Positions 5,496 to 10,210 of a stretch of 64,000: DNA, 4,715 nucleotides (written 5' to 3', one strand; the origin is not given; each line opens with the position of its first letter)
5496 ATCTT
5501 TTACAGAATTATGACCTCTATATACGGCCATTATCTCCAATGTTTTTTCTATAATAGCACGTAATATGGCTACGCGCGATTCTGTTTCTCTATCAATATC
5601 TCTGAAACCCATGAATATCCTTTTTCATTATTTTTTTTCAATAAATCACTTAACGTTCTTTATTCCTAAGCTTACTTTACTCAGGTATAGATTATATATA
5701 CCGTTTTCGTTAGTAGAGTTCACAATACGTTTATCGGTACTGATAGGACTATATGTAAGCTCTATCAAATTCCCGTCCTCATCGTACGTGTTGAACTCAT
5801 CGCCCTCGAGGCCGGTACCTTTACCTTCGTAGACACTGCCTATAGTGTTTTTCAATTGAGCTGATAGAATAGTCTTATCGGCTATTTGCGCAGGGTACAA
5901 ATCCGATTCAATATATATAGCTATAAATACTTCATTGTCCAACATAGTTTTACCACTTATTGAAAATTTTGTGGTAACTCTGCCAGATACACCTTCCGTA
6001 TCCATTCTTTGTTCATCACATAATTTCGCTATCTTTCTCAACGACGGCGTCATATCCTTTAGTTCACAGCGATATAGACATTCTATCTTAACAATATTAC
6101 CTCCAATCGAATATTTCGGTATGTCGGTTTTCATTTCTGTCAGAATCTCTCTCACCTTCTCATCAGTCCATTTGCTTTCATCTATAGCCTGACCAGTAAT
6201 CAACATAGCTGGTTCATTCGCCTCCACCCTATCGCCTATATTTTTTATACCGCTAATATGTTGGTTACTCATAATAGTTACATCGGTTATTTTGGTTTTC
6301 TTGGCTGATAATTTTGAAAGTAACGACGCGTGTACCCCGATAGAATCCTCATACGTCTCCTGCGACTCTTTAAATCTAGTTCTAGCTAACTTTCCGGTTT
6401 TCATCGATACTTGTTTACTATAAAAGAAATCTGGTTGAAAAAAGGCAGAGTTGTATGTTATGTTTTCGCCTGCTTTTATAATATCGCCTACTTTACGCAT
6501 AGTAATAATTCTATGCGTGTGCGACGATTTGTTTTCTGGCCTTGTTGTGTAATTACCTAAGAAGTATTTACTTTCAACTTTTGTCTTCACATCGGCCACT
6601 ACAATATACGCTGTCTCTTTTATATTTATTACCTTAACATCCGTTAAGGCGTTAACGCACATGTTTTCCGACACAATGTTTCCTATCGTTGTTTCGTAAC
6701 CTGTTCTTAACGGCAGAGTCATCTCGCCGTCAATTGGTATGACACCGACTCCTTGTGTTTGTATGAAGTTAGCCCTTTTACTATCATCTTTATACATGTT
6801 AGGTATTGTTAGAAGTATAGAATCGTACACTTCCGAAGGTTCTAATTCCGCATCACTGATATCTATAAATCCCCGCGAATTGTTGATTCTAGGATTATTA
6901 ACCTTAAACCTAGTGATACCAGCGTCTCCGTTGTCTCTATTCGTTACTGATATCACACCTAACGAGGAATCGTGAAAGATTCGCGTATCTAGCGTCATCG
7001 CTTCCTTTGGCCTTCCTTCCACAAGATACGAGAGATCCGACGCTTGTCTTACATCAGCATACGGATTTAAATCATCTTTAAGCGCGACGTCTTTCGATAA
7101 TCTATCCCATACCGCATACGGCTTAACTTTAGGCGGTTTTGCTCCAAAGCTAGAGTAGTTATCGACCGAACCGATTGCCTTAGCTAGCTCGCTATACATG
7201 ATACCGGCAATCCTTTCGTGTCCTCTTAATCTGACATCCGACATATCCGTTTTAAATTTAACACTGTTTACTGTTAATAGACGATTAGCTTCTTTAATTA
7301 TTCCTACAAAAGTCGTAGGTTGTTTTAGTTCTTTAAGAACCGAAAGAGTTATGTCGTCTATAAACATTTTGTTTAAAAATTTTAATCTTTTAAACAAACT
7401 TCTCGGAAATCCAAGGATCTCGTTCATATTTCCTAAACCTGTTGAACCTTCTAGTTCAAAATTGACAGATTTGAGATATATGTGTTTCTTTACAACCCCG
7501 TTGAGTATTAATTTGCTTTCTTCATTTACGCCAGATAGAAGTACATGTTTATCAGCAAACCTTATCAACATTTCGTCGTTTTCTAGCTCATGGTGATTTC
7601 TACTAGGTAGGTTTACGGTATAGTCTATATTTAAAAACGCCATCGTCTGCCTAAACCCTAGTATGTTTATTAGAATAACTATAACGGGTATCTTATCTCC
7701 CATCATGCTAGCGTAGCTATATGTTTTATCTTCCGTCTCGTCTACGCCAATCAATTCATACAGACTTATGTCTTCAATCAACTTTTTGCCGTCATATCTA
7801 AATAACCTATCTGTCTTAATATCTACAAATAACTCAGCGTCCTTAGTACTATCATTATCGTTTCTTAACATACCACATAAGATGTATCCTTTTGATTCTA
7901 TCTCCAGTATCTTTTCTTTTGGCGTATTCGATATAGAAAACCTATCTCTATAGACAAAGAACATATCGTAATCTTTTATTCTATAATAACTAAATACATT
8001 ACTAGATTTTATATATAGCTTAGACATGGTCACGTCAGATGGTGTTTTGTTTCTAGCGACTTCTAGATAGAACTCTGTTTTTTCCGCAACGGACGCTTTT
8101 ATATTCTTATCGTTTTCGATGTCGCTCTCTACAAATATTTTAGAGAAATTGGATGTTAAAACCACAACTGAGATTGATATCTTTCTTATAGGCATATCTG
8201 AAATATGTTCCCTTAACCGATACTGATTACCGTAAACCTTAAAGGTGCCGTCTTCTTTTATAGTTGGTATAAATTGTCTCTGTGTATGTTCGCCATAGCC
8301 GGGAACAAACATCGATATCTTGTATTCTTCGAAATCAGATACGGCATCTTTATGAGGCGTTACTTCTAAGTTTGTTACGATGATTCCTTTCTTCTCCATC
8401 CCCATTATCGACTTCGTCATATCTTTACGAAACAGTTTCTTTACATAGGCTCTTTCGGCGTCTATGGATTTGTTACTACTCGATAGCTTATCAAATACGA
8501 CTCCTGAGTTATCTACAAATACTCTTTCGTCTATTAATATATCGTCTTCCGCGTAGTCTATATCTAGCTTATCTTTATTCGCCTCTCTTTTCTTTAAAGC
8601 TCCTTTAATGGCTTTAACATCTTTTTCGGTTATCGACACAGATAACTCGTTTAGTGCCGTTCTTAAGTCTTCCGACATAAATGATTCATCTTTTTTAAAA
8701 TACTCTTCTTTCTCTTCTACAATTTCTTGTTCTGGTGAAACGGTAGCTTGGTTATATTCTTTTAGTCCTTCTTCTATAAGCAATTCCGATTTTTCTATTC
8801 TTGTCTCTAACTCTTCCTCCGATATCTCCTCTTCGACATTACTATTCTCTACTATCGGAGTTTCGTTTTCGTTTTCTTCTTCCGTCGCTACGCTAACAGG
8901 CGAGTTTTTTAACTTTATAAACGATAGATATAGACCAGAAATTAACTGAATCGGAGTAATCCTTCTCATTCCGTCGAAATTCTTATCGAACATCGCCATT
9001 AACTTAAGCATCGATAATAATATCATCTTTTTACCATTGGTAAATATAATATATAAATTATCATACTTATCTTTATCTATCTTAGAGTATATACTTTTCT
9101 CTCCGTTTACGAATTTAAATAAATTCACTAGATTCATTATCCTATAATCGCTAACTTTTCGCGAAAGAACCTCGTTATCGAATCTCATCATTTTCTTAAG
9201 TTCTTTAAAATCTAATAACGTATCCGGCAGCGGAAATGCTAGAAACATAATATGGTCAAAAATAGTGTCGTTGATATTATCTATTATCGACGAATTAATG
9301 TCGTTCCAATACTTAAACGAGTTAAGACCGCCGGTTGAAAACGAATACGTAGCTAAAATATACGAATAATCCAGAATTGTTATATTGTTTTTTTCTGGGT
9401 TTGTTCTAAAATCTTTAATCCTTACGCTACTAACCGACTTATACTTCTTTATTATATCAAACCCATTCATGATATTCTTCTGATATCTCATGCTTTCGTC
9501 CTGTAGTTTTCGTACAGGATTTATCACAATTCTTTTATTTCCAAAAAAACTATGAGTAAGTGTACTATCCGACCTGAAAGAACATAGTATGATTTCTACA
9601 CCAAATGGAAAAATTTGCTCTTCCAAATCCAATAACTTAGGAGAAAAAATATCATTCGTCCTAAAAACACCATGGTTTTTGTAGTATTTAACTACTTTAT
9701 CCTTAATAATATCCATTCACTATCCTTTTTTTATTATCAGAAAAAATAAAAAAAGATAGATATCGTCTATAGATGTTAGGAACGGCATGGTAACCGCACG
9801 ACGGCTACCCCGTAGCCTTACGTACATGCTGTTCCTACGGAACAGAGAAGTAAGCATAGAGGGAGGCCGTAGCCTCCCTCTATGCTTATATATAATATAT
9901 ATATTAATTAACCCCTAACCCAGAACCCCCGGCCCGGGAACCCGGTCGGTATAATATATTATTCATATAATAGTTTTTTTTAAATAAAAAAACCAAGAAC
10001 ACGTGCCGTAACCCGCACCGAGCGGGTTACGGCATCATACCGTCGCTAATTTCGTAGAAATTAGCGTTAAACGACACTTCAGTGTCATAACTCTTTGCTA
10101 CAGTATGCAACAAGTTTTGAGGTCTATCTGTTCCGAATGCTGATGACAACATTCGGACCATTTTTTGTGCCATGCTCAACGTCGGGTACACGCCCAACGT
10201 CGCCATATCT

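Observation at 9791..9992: Duplicated hairpin + AT-tract + G-quadruplex element: candidate phage origin or structured RNA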

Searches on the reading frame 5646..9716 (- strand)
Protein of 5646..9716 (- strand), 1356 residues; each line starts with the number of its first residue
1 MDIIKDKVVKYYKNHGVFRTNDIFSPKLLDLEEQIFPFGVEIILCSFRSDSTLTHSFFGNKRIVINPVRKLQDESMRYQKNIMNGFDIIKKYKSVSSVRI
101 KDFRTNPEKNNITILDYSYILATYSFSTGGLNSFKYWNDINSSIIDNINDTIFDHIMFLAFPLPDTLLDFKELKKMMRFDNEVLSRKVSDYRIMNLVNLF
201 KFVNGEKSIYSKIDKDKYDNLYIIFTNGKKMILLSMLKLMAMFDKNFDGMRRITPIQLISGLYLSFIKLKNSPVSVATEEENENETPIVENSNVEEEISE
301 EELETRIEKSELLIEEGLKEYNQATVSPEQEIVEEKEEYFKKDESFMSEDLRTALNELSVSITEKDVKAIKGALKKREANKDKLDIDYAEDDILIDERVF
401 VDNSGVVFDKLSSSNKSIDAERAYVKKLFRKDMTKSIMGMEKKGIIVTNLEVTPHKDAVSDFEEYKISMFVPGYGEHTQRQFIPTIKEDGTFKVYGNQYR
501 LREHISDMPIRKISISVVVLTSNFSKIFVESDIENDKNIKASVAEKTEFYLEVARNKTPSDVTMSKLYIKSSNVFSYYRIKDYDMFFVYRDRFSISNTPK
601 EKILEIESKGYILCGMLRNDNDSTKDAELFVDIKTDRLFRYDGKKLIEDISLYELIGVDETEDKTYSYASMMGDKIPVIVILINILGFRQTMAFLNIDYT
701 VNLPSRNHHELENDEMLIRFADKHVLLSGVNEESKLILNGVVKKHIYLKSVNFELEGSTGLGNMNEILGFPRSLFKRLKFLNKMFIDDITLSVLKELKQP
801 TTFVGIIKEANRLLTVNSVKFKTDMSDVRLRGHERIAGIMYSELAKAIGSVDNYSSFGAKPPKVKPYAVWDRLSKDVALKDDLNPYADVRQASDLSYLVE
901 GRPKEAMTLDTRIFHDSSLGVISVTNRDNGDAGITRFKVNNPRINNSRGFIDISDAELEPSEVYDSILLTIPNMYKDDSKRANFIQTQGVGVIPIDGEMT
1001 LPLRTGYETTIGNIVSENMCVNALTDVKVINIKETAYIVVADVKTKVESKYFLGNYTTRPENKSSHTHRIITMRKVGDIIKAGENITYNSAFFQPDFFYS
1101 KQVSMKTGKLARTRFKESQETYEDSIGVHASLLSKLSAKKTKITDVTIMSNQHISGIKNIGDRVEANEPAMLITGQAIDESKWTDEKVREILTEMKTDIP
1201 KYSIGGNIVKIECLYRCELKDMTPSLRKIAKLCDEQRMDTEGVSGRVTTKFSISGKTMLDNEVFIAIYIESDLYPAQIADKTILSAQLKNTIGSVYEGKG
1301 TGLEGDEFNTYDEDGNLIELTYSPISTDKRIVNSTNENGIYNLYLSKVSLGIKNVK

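Call 11: search_protein_families(library=pfam, proteins=[window:5646-9716:-], max_evalue=0.01)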
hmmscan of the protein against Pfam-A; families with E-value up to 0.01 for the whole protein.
window:5646-9716:- (1356 aa): 0 families

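Call 15: search_protein_families(library=phrogs, proteins=[window:5646-9716:-], max_evalue=0.001)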
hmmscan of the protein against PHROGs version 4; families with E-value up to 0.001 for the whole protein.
window:5646-9716:- (1356 aa): 2 families
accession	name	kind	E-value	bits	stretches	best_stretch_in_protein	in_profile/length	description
phrog_3148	-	DNA, RNA and nucleotide metabolism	1.6e-187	626.7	2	386-1349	453-1413/1424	RNA polymerase beta subunit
phrog_14872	-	DNA, RNA and nucleotide metabolism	2.5e-64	218.6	2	712-1353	728-1388/1393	RNA polymerase beta subunit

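Call 35: find_encoding_contigs(protein=window:5646-9716:-, flank=10000, max_places=6)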
Protein window:5646-9716:- (1356 aa): 2 contigs read that carry it; 1 place shown.
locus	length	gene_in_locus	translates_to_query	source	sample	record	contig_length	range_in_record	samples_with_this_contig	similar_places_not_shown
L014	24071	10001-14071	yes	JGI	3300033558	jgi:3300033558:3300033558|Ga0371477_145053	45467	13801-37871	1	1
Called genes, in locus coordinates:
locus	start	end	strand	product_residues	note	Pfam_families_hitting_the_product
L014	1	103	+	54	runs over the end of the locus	-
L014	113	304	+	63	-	-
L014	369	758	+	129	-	-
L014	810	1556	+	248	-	-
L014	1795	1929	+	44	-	-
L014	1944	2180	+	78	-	-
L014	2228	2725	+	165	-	-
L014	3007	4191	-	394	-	-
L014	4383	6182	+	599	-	-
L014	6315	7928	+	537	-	-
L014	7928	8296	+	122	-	-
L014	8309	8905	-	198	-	-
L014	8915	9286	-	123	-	-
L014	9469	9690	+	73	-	-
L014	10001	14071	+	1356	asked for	-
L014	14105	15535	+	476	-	-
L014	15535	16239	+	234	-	-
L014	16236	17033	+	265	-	PF20034:Peptidase_S80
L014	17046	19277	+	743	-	-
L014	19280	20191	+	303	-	-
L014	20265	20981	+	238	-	-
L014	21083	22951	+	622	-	-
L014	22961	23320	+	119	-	-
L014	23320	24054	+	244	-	-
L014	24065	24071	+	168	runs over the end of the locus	-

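Call 39: find_encoding_contigs(protein=L014:23320-24054:+, flank=10000, max_places=3)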
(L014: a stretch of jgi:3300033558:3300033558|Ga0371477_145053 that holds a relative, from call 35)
Protein L014:23320-24054:+ (244 aa): 2 contigs read that carry it; 2 places shown.
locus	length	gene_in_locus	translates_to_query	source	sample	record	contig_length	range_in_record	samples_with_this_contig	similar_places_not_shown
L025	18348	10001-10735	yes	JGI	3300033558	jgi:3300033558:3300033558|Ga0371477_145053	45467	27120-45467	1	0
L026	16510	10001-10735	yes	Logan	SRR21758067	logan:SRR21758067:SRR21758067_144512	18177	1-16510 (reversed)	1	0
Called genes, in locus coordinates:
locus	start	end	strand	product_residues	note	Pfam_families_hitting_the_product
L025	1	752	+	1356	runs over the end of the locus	-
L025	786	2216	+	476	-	-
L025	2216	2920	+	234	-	-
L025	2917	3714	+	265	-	PF20034:Peptidase_S80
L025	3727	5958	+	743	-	-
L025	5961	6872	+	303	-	-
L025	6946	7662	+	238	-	-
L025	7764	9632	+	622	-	-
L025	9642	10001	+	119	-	-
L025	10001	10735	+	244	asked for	-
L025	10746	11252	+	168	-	-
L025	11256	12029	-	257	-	-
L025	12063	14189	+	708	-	PF00562:RNA_pol_Rpb2_6 (faint)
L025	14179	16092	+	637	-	-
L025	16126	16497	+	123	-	-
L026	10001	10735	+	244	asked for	-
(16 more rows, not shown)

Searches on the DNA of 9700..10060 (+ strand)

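Call 12: search_dna_similar(query=window:9780-9995:+, collection=phages, mode=distant, max_evalue=0.001)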
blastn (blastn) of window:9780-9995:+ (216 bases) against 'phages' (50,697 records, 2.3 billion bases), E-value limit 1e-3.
Records with a match: 1; places in all: 1; records where one place covers at least 80% of the query: 0.
Best place of each record, by identity: 90-95% 1.
By first word of the organism name: Pseudomonas 1.
By host as written in the record: Pseudomonas aeruginosa 1.
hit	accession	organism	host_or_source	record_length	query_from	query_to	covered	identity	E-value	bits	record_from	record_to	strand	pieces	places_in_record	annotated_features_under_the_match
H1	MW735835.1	Pseudomonas phage pPa_SNUABM_DT01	Pseudomonas aeruginosa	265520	75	112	18%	92.1%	9e-6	56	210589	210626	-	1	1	hypothetical protein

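Call 18: get_annotated_region(hit=H1, flank=1500)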
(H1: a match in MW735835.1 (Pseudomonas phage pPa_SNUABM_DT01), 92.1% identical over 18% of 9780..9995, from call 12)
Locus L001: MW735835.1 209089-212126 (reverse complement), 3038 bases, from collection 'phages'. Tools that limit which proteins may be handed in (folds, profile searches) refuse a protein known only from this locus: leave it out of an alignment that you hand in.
description: Pseudomonas phage pPa_SNUABM_DT01, complete genome.
organism: Pseudomonas phage pPa_SNUABM_DT01 (NCBI taxid 2820398)
taxonomy: Viruses; Duplodnaviria; Heunggongvirae; Uroviricota; Caudoviricetes
host: Pseudomonas aeruginosa; source: sewage water; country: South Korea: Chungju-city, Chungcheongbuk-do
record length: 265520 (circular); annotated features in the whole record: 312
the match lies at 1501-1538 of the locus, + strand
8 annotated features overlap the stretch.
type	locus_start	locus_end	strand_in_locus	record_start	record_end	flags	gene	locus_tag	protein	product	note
CDS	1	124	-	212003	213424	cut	-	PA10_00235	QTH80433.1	putative thymidylate synthase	TYSY_BPT4 Thymidylate synthase OS=Enterobacteria phage T4 OX=10665 GN=TD PE=1 SV=1 (P00471); ...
CDS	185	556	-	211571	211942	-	-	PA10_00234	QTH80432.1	hypothetical protein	-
CDS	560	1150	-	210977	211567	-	-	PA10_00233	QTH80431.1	hypothetical protein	-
CDS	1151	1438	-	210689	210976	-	-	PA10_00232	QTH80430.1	hypothetical protein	-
CDS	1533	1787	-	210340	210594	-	-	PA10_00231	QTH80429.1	hypothetical protein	-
CDS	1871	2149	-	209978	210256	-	-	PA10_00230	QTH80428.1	hypothetical protein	-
CDS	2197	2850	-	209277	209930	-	-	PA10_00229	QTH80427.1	hypothetical protein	-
CDS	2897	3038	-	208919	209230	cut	-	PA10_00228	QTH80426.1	hypothetical protein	-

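Call 45: search_rna_families(source=window, start=9700, end=10060, threshold=evalue, max_evalue=10)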
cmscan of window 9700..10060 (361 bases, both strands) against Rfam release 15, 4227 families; matches with E-value up to 10: 15.
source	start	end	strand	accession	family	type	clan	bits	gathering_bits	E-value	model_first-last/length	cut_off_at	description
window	9880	10037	+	RF01416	NrrF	Gene; antisense;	-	29.7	60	0.00039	1-160/160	no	NrrF RNA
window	9823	9897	+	RF00238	ctRNA_pND324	Gene; antisense;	-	28.9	45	0.021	1-86/86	no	ctRNA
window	9851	9888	-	RF04161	mir-3688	Gene; miRNA;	-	25.1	84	0.0059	1-88/88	no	mir-3688 microRNA precursor family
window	9719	9759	+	RF02584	KRAS_3UTR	Cis-reg;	-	24.5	49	1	8-49/49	no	KRAS 3' UTR cis-regulatory element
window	9958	10041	-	RF03039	Peptidase-S11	Cis-reg;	-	22.9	34.8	0.089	1-84/84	no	Peptidase-S11 RNA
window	9840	9903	-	RF04079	MIR161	Gene; miRNA;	-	17.5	90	0.44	1-136/136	no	MIR161 microRNA precursor family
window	9726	9822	+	RF02615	BSR0626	Gene; sRNA;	-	16.8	155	1.2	1-128/128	no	Brucella sRNA 0626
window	9722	9760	+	RF01705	Flavo-1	Gene; sRNA;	-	16.6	42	0.71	23-57/76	no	Flavo-1 RNA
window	9955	10050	-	RF02621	BSnc120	Gene; sRNA;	-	16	114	0.92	1-88/88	no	Brucella sRNA 120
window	9970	10002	+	RF00522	PreQ1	Cis-reg; riboswitch;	-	15.2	39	1.4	1-45/45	no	PreQ1 (pre queuosine) riboswitch aptamer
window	9852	9887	-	RF03880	mir-1684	Gene; miRNA;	-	15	60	3.6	1-87/87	no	mir-1684 microRNA precursor family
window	9853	9959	-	RF01653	ceN80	Gene; snRNA; snoRNA; HACA-box;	-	14.9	80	1.9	1-131/131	no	Caenorhabditis snoRNA ceN80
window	9718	9761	-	RF00972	mir-651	Gene; miRNA;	-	14.9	106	4.6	1-86/86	no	mir-651 microRNA precursor family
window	9852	9887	-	RF04262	MIR1319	Gene; miRNA;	-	14.3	116.6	9.2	1-119/119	no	MIR1319 microRNA precursor family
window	9700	9809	-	RF02032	GOLLD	Gene;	-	8.6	150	5.7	1-148/416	3'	Giant, ornate, lake- and Lactobacillales-derived (GOLLD) RNA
